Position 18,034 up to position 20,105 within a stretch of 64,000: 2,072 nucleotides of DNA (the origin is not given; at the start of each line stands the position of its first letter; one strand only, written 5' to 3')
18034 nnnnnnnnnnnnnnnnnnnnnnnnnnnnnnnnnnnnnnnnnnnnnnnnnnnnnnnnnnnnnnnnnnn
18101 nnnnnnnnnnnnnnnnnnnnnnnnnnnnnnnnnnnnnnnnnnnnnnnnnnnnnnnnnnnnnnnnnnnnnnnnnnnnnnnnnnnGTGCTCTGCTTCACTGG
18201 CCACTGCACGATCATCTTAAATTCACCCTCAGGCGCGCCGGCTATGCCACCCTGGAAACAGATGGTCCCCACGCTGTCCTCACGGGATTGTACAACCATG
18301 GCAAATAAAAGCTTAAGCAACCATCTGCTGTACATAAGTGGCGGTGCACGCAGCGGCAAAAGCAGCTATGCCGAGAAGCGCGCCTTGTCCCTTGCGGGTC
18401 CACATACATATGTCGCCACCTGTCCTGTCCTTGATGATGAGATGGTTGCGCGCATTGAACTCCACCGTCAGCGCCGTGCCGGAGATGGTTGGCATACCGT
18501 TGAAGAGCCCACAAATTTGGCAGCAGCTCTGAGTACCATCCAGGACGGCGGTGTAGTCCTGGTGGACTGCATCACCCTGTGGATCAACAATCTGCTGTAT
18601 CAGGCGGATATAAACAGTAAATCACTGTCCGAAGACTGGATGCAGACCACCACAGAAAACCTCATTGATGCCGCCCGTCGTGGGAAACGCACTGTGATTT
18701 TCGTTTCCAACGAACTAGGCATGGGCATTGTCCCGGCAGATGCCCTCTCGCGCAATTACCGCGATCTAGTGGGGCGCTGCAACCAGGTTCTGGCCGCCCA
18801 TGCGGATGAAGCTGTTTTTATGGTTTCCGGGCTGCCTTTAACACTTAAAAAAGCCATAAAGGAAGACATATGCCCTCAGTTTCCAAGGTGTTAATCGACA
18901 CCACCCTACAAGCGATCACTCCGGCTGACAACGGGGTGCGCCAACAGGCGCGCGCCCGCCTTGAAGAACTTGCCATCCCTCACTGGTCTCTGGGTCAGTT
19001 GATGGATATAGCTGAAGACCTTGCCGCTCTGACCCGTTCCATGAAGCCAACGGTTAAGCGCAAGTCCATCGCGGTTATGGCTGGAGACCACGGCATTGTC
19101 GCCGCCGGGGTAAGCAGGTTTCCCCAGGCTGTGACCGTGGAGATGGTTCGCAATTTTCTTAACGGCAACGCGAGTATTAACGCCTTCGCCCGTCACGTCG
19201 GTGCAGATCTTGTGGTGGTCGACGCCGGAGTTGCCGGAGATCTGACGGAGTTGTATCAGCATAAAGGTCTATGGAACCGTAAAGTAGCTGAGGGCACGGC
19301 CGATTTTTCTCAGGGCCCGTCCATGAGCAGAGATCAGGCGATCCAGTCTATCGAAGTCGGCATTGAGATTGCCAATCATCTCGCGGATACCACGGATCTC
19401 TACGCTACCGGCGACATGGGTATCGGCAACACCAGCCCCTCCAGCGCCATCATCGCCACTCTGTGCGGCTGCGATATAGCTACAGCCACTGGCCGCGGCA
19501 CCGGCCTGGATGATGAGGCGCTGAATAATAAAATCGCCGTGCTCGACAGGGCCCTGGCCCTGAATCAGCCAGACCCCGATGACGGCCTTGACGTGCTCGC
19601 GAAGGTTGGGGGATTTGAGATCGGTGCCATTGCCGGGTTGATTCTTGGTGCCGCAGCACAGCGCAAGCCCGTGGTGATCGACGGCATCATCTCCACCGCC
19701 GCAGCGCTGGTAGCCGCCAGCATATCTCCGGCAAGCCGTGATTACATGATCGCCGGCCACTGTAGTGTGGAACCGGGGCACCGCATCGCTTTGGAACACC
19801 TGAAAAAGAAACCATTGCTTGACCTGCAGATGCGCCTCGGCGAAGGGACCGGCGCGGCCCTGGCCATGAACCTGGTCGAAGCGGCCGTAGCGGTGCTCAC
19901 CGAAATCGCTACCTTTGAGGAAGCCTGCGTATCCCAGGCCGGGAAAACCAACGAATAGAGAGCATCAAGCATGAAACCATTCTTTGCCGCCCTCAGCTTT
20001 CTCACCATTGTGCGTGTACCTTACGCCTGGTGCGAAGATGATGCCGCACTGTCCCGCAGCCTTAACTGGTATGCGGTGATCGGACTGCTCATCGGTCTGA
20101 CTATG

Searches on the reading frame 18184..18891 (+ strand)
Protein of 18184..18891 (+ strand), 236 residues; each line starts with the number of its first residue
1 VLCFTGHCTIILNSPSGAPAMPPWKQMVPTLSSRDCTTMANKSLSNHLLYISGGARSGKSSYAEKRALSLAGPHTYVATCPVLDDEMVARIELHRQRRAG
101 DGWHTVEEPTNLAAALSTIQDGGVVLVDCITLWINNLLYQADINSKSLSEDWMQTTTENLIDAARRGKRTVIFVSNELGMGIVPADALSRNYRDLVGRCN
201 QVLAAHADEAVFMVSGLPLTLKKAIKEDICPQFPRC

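Call 24: search_protein_families(library=pfam, proteins=[window:18184-18891:+], max_evalue=0.001)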
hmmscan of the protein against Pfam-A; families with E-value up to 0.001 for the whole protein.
window:18184-18891:+ (236 aa): 1 family
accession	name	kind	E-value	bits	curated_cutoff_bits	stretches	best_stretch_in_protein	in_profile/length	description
PF02283.22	CobU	-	5.5e-58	195.7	27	1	50-221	2-168/168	Cobinamide kinase / cobinamide phosphate guanyltransferase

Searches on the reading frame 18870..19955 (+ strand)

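Call 24: search_protein_families(library=pfam, proteins=[window:18870-19955:+], max_evalue=0.001)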
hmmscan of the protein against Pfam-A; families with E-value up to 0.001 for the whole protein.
window:18870-19955:+ (362 aa): 1 family
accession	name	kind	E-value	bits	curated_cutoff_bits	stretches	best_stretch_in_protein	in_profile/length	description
PF02277.22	DBI_PRT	-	4.9e-132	440.6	22.6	1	16-354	1-329/329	Phosphoribosyltransferase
